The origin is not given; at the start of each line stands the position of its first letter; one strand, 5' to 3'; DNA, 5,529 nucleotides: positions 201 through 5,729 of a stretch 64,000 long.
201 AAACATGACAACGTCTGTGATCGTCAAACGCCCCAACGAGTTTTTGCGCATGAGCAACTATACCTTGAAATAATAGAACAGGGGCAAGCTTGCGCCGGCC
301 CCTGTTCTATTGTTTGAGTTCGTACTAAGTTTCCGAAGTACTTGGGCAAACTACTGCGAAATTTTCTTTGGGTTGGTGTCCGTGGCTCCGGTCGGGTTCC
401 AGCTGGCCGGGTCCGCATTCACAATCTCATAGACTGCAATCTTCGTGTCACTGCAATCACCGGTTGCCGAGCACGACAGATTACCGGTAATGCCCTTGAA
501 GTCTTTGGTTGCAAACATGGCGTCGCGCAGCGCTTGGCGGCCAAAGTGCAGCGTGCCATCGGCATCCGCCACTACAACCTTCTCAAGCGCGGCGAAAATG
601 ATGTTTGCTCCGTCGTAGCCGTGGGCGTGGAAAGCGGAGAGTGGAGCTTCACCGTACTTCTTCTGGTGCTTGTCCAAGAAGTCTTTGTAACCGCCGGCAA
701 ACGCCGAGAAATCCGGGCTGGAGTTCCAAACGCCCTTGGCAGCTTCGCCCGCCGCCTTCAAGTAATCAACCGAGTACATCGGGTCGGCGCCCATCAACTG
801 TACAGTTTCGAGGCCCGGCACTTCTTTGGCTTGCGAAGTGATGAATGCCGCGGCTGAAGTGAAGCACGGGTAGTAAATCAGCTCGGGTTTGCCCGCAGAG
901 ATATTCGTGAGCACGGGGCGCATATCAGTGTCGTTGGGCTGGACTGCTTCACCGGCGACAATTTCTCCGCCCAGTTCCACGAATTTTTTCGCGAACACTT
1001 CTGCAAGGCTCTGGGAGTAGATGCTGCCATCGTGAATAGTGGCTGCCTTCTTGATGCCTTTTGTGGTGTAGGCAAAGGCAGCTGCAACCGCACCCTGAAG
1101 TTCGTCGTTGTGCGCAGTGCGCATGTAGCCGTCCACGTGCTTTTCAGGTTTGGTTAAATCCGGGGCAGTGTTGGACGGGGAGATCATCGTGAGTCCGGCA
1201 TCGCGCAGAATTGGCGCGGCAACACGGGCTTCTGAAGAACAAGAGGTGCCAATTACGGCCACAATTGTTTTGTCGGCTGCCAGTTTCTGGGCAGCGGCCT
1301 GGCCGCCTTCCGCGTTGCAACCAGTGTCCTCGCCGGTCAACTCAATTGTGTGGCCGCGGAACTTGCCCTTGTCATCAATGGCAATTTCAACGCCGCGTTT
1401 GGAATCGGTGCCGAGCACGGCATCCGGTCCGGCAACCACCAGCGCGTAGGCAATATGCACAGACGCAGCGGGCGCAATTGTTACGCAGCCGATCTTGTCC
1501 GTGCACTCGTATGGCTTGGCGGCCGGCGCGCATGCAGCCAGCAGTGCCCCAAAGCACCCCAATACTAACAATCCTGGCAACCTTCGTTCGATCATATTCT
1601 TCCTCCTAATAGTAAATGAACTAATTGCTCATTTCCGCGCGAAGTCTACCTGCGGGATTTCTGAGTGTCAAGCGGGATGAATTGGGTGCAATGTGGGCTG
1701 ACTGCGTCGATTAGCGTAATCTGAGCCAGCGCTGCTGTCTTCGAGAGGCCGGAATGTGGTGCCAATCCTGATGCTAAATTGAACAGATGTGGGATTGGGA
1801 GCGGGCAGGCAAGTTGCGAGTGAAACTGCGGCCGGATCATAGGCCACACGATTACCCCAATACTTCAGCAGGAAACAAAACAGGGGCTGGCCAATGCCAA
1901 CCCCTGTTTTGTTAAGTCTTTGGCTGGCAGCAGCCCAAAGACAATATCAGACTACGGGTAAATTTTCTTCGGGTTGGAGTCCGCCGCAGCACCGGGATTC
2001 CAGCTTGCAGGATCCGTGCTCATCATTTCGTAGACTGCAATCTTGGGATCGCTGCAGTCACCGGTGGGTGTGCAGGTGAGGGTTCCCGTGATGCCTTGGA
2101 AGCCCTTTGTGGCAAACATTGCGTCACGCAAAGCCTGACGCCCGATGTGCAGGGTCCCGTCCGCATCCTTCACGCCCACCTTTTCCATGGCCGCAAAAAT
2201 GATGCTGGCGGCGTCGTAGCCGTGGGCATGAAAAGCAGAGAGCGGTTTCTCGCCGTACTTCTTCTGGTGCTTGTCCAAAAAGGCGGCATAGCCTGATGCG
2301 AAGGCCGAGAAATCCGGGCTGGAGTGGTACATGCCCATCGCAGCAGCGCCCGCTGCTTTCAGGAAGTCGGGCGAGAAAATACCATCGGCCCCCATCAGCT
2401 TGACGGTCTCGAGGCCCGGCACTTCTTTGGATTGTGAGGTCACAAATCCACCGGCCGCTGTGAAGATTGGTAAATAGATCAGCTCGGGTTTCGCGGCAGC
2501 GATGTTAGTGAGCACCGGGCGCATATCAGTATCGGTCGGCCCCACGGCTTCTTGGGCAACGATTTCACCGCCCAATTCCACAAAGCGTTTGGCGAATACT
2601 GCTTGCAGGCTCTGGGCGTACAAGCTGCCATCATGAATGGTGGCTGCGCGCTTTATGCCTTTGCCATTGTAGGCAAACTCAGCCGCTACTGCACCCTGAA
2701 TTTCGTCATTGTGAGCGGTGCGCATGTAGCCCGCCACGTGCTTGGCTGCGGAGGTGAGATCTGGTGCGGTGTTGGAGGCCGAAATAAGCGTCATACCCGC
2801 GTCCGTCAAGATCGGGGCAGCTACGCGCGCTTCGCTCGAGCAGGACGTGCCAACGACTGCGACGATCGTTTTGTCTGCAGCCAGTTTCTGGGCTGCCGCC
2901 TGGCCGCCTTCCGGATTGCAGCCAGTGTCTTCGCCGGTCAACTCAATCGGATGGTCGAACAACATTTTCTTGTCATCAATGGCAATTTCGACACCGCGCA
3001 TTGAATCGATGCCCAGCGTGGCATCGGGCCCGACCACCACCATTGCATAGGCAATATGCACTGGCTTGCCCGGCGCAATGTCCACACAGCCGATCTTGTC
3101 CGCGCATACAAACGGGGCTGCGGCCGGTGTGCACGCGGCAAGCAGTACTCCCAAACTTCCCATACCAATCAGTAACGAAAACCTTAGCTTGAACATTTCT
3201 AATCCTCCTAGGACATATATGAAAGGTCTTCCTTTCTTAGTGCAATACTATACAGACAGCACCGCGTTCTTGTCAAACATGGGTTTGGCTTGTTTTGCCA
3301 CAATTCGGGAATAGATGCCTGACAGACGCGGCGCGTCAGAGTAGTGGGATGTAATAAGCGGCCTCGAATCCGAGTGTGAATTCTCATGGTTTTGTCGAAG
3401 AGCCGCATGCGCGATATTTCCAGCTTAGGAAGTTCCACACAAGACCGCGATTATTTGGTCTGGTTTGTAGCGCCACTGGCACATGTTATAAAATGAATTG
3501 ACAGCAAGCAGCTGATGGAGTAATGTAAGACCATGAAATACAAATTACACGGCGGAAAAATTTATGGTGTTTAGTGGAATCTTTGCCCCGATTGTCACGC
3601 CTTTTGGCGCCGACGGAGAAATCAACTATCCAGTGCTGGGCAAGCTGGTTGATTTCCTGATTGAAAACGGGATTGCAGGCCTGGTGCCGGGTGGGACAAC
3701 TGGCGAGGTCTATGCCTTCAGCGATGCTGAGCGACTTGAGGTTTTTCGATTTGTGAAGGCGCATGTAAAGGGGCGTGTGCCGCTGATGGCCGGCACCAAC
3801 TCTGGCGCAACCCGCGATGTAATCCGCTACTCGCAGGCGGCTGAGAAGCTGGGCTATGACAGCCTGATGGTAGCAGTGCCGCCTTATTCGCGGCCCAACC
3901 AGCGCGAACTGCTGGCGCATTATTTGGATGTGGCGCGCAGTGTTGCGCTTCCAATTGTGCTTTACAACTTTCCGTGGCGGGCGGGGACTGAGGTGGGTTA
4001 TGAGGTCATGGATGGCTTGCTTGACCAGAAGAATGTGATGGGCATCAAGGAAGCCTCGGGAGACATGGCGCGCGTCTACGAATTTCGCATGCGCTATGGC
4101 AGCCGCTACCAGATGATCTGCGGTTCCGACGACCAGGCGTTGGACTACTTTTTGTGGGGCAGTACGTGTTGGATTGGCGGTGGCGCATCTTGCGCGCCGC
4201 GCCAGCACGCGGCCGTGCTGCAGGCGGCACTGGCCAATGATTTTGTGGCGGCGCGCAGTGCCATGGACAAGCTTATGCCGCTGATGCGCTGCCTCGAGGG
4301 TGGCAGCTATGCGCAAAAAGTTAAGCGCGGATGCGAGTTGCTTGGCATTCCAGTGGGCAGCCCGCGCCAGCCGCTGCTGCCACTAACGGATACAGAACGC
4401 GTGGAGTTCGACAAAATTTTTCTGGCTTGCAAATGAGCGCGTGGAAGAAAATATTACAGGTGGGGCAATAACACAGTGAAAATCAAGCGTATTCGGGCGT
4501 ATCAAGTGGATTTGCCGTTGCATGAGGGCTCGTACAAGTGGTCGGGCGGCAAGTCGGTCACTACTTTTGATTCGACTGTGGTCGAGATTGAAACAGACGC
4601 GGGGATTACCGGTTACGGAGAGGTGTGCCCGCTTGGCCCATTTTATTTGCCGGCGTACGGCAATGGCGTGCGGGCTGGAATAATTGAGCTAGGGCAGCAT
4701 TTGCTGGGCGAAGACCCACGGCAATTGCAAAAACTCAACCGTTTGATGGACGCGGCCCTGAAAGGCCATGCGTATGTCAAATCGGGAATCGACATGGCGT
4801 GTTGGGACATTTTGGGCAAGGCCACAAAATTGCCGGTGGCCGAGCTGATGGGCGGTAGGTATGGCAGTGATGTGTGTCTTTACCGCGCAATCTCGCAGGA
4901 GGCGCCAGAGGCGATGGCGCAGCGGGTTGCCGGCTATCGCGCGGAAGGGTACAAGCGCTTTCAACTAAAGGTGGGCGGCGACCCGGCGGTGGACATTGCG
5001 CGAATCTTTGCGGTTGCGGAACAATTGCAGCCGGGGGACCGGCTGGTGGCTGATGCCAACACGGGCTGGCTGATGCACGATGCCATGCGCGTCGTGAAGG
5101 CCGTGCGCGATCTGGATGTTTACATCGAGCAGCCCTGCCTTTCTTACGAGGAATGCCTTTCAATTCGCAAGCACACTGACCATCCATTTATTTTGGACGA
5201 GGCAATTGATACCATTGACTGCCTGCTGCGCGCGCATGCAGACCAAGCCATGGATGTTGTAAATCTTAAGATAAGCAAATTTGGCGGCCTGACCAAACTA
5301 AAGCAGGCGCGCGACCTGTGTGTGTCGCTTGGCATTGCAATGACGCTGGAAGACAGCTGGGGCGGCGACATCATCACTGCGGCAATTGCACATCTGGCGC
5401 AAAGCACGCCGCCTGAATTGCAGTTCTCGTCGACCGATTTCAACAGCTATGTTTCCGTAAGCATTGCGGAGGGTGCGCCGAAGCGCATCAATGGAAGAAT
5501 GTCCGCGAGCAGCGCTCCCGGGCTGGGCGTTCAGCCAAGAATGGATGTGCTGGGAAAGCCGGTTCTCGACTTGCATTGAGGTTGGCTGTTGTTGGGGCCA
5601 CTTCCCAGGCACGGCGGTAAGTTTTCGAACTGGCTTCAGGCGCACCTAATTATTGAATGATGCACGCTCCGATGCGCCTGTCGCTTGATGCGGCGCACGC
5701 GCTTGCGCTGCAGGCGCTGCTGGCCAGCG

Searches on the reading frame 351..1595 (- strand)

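Call 34: search_protein_families(library=pfam, proteins=[window:351-1595:-], max_evalue=0.00001)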
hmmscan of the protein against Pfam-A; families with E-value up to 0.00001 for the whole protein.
window:351-1595:- (414 aa): 3 families
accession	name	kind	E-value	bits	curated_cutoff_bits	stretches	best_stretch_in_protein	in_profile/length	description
PF13458.12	Peripla_BP_6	-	1.1e-43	150.7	31.7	1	46-390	2-337/343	Periplasmic binding protein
PF01094.35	ANF_receptor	-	1.6e-22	80.5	25.4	1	75-391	16-350/353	Receptor family ligand binding region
PF13433.12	Peripla_BP_5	-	4.2e-06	26.6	27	0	55-245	10-197/363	Periplasmic binding protein domain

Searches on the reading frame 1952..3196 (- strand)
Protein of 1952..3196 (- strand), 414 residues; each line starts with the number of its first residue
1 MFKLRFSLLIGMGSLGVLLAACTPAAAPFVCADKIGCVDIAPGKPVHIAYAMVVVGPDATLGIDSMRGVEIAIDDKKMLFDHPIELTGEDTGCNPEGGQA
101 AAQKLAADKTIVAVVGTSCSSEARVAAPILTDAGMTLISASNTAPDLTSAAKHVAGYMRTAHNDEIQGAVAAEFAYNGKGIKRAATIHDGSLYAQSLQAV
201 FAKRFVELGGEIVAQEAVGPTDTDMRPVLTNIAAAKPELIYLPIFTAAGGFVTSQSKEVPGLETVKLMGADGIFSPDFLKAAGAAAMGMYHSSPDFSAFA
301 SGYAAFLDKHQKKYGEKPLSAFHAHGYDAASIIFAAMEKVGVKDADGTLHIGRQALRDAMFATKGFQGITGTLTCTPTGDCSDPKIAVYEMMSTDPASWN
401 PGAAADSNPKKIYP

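Call 34: search_protein_families(library=pfam, proteins=[window:1952-3196:-], max_evalue=0.00001)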
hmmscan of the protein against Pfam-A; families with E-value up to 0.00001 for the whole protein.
window:1952-3196:- (414 aa): 3 families
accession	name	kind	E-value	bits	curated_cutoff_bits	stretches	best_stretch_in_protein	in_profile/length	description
PF13458.12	Peripla_BP_6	-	5.1e-40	138.6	31.7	1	45-375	1-322/343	Periplasmic binding protein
PF01094.35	ANF_receptor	-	2.1e-20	73.5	25.4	1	74-391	15-350/353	Receptor family ligand binding region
PF13433.12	Peripla_BP_5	-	9.1e-06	25.4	27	0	79-347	37-301/363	Periplasmic binding protein domain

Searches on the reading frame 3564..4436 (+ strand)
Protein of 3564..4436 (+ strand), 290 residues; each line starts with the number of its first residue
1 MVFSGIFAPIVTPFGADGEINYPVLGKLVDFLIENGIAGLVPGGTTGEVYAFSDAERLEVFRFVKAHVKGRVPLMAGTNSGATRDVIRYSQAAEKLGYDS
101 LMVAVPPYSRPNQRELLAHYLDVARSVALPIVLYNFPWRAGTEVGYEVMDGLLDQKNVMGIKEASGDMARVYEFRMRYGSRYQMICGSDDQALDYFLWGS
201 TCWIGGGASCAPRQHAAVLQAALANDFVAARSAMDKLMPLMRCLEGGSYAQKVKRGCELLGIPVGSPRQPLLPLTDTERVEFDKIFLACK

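Call 34: search_protein_families(library=pfam, proteins=[window:3564-4436:+], max_evalue=0.00001)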
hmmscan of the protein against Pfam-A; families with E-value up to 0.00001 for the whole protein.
window:3564-4436:+ (290 aa): 1 family
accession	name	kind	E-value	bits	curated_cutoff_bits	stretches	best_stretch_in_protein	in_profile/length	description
PF00701.28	DHDPS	-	1.9e-63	214.3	22.1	1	3-285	2-285/289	Dihydrodipicolinate synthetase family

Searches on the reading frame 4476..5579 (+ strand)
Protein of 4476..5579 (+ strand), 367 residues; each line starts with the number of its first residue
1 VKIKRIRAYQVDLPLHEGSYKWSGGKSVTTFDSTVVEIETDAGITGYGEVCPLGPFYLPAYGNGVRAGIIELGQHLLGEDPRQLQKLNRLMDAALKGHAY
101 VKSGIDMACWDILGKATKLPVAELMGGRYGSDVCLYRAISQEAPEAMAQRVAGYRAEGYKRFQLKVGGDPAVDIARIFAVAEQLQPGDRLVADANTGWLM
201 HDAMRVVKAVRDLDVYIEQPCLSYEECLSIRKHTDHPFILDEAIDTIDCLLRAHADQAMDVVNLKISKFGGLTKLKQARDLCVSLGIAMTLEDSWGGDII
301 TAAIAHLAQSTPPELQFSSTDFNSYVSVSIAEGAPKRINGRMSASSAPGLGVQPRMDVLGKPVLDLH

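Call 34: search_protein_families(library=pfam, proteins=[window:4476-5579:+], max_evalue=0.00001)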
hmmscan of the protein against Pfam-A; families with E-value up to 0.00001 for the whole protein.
window:4476-5579:+ (367 aa): 2 families
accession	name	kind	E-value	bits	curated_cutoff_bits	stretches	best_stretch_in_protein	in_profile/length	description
PF13378.12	MR_MLE_C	-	1.3e-41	143.1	29.4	1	147-357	2-218/219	Enolase C-terminal domain-like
PF02746.21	MR_MLE_N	-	2.7e-18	66.7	22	1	28-126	23-117/117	Mandelate racemase / muconate lactonizing enzyme, N-terminal domain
